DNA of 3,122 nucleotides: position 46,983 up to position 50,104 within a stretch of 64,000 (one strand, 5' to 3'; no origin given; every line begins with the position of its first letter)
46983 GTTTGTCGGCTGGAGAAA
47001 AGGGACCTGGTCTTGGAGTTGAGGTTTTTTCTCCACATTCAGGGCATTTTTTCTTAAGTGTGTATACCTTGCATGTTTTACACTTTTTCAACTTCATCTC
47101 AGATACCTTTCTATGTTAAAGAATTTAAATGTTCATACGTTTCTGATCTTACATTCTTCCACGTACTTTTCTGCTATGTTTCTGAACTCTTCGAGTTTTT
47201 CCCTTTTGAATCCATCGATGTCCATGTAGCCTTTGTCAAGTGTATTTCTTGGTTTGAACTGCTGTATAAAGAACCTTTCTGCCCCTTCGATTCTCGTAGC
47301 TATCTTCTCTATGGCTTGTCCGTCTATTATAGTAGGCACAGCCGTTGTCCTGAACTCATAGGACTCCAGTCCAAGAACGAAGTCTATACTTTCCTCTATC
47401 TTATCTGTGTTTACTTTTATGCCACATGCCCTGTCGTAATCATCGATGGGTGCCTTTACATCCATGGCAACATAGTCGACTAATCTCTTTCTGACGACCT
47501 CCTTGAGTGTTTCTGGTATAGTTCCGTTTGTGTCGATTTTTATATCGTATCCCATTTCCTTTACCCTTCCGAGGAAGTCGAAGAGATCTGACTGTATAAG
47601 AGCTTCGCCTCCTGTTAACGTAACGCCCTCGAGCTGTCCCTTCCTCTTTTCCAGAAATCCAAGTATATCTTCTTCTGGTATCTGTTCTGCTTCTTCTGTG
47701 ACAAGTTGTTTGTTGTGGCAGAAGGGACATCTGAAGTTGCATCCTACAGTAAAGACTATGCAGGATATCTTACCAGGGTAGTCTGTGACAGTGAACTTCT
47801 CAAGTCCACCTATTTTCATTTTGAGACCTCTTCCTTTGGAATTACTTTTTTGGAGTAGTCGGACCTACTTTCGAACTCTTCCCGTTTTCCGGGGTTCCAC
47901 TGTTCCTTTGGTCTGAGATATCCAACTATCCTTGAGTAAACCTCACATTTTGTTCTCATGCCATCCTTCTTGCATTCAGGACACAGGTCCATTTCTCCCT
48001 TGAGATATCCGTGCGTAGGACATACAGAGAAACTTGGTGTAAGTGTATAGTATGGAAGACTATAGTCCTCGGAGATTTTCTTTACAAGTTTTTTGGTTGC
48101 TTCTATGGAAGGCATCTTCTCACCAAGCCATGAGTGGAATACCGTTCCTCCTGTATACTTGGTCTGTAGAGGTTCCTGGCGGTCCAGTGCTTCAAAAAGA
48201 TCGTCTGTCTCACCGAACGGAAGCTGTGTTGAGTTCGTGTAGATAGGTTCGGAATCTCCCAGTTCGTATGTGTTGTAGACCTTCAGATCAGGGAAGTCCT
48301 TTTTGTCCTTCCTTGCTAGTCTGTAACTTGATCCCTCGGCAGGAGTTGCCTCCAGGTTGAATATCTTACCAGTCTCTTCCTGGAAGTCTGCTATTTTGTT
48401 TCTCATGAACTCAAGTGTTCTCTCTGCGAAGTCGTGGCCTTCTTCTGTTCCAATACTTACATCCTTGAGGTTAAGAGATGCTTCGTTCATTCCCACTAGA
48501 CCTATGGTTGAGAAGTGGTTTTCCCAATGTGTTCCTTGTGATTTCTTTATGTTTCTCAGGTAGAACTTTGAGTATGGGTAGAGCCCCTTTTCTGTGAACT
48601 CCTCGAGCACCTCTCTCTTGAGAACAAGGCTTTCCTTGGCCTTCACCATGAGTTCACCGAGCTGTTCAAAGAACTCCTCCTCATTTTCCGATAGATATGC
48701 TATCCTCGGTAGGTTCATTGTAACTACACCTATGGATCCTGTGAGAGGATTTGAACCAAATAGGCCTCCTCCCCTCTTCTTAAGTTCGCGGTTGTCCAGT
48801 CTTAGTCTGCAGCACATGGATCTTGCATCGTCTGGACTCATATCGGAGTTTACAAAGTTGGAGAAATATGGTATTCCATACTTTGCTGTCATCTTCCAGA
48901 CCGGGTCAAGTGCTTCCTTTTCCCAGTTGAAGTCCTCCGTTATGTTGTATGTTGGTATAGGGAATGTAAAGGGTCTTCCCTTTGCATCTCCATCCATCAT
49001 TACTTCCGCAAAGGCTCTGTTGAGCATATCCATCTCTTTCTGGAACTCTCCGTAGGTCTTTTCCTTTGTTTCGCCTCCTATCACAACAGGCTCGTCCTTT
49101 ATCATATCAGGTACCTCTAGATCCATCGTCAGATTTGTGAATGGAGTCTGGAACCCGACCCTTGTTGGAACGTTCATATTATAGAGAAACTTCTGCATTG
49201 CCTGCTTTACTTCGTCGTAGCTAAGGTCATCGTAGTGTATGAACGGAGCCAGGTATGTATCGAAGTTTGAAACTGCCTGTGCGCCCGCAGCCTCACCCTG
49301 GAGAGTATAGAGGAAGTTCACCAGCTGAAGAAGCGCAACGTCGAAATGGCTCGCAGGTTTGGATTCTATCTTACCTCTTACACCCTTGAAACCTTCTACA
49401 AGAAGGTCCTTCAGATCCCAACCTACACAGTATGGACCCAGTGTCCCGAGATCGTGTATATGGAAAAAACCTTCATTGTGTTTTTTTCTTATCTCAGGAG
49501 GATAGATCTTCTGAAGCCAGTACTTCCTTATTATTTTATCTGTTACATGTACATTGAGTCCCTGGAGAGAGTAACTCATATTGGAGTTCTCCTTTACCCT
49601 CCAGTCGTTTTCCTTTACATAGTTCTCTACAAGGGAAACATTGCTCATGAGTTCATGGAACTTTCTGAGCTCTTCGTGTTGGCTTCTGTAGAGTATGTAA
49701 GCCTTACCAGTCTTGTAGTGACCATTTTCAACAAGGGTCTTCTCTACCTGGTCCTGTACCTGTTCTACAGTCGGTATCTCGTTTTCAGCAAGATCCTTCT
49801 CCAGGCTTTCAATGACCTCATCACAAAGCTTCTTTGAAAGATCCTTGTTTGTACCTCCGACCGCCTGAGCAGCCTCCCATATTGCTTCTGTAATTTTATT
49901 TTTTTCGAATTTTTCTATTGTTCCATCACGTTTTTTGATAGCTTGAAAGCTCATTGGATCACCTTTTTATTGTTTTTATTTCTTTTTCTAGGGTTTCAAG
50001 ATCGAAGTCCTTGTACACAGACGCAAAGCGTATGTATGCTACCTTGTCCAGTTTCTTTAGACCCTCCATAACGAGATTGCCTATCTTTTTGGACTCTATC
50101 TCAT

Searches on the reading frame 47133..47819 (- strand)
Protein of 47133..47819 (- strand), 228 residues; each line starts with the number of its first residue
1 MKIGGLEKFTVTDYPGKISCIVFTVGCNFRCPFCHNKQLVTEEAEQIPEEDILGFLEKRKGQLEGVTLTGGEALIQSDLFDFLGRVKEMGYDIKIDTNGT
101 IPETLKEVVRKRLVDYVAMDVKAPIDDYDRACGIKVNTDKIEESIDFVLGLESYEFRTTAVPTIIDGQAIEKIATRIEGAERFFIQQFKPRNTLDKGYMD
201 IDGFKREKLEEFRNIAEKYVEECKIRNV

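Call 3: search_protein_families(library=ncbifam, proteins=[window:47133-47819:-])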
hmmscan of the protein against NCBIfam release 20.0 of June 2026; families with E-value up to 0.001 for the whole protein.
window:47133-47819:- (228 aa): 48 families (the best 25 are shown)
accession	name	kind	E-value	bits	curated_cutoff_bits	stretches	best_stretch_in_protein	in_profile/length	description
TIGR02495.1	NrdG2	equivalog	1e-61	207.7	131.15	1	3-189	2-193/193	anaerobic ribonucleoside-triphosphate reductase activating protein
TIGR04041.1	activase_YjjW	hypoth_equivalog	3.9e-18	65.8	250.2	1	45-220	91-269/276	YjjW family glycine radical enzyme activase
TIGR02493.1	PFLA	equivalog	7.4e-18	64.8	231.75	1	4-154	3-155/235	pyruvate formate-lyase-activating protein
TIGR03963.1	rSAM_QueE_Clost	equivalog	8.9e-14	51.7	260.1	1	16-131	18-132/219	putative 7-carboxy-7-deazaguanine synthase QueE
TIGR02494.1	PFLE_PFLC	subfamily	2.9e-12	46.5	174.35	2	65-173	126-235/293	glycyl-radical enzyme activating protein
NF008356.0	PRK11145.1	equivalog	3.5e-12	46.1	375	1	3-138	7-147/246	pyruvate formate lyase 1-activating protein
NF001199.0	PRK00164.2-1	equivalog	2e-11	43.6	231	1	21-124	16-121/308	GTP 3',8-cyclase MoaA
TIGR04317.1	W_rSAM_matur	equivalog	2.1e-11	43.6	380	1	22-130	9-119/349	tungsten cofactor oxidoreductase radical SAM maturase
TIGR02668.1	moaA_archaeal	equivalog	2.3e-11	43.2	325.25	1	21-109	14-104/303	GTP 3',8-cyclase MoaA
NF043069.1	T4HPD_activ_SAM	equivalog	4.9e-11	42.5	425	1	64-146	125-206/299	trans-4-hydroxy-L-proline dehydratase activase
TIGR04349.1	rSAM_QueE_gams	hypoth_equivalog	7.5e-11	42.1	300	1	16-155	18-151/210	7-carboxy-7-deazaguanine synthase QueE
TIGR02666.1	moaA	equivalog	4.7e-10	39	284.05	1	24-103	17-104/336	GTP 3',8-cyclase MoaA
NF048010.1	SfplDhtActHpsHDes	equivalog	8.7e-10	37.9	430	1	64-178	133-250/298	(2S)-3-sulfopropanediol dehydratase activating enzyme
TIGR02826.1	RNR_activ_nrdG3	equivalog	1.3e-09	38.1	151.7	1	9-89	7-87/148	anaerobic ribonucleoside-triphosphate reductase activating protein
NF007483.0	PRK10076.1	equivalog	2.6e-09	36.7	326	1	64-144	119-198/292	[formate-C-acetyltransferase]-activating enzyme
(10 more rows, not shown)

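Call 4: search_protein_families(library=pfam, proteins=[window:47133-47819:-])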
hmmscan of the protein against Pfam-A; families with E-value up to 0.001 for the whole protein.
window:47133-47819:- (228 aa): 2 families
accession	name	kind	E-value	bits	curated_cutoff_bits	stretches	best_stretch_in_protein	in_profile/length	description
PF04055.27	Radical_SAM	-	3.2e-20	73.4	29.5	1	21-172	1-158/166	Radical SAM superfamily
PF13353.11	Fer4_12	-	2.6e-10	41.2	22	1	19-122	7-114/137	4Fe-4S single cluster domain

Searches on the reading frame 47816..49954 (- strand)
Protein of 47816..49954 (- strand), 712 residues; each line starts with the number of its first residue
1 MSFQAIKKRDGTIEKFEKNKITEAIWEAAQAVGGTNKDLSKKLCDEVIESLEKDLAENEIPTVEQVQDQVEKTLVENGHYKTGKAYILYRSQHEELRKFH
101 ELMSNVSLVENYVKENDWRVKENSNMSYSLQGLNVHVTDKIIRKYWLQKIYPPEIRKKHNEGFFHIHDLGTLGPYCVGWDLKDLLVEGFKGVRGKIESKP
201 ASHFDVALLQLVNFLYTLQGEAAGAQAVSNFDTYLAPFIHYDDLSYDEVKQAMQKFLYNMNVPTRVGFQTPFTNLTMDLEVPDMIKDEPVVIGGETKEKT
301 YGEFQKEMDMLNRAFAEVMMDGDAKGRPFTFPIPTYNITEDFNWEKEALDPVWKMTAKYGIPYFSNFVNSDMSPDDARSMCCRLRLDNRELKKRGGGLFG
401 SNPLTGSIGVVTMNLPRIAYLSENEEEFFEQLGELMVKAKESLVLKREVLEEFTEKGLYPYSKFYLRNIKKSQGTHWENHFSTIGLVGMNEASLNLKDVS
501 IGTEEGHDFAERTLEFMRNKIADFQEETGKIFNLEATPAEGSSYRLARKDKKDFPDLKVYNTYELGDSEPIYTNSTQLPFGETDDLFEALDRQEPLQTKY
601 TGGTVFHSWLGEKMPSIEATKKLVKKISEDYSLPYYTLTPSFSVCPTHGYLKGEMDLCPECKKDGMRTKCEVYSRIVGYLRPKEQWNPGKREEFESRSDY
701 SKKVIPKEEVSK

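Call 3: search_protein_families(library=ncbifam, proteins=[window:47816-49954:-])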
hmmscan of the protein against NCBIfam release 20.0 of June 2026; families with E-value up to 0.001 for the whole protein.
window:47816-49954:- (712 aa): 13 families
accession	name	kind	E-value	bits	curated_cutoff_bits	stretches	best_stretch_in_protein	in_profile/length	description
NF006126.0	PRK08270.1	equivalog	0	1061.7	548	1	4-702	3-683/684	ribonucleoside triphosphate reductase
TIGR02487.1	NrdD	equivalog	3.1e-171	570.8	326.35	1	121-698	1-579/581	anaerobic ribonucleoside-triphosphate reductase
NF006358.0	PRK08579.1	equivalog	4.1e-127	425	585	2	105-393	9-295/624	anaerobic ribonucleoside triphosphate reductase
NF005497.0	PRK07111.1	equivalog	2.2e-70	237.9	764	2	4-240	3-234/746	anaerobic ribonucleoside triphosphate reductase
NF006127.0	PRK08271.1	equivalog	5.2e-68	230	545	1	153-700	101-627/631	anaerobic ribonucleoside-triphosphate reductase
NF006732.0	PRK09263.1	equivalog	6.2e-58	196.8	657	2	247-699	266-704/712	anaerobic ribonucleoside-triphosphate reductase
TIGR02827.1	RNR_anaer_Bdell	equivalog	7.6e-50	170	568.3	1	137-697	60-594/596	anaerobic ribonucleoside-triphosphate reductase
NF011292.0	PRK14704.1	equivalog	8e-28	97.4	736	2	306-697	216-614/618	anaerobic ribonucleoside triphosphate reductase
NF009028.0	PRK12364.1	equivalog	3e-18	65.2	1377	1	6-134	3-132/842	ribonucleoside-diphosphate reductase subunit alpha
NF005010.0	PRK06406.1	subfamily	2.3e-16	59.2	1125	1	4-104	5-106/771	vitamin B12-dependent ribonucleotide reductase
NF005544.0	PRK07207.1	equivalog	2e-13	49.1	965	1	6-102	36-139/965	ribonucleoside-diphosphate reductase subunit alpha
NF006207.0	PRK08332.1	equivalog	2.1e-11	41.8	2400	1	1-103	1-102/1684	vitamin B12-dependent ribonucleotide reductase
NF009029.0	PRK12365.1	equivalog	1.8e-09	36.1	1350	1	5-132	119-250/1046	ribonucleoside-diphosphate reductase subunit alpha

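Call 4: search_protein_families(library=pfam, proteins=[window:47816-49954:-])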
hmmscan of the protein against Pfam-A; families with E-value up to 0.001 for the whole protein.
window:47816-49954:- (712 aa): 2 families
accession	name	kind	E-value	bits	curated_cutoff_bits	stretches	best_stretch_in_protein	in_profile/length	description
PF13597.11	NRDD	-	8.3e-195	649.1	26.2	1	122-700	1-562/562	Anaerobic ribonucleoside-triphosphate reductase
PF03477.21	ATP-cone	-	1.5e-21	77.2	25.8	1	6-95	3-88/88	ATP cone domain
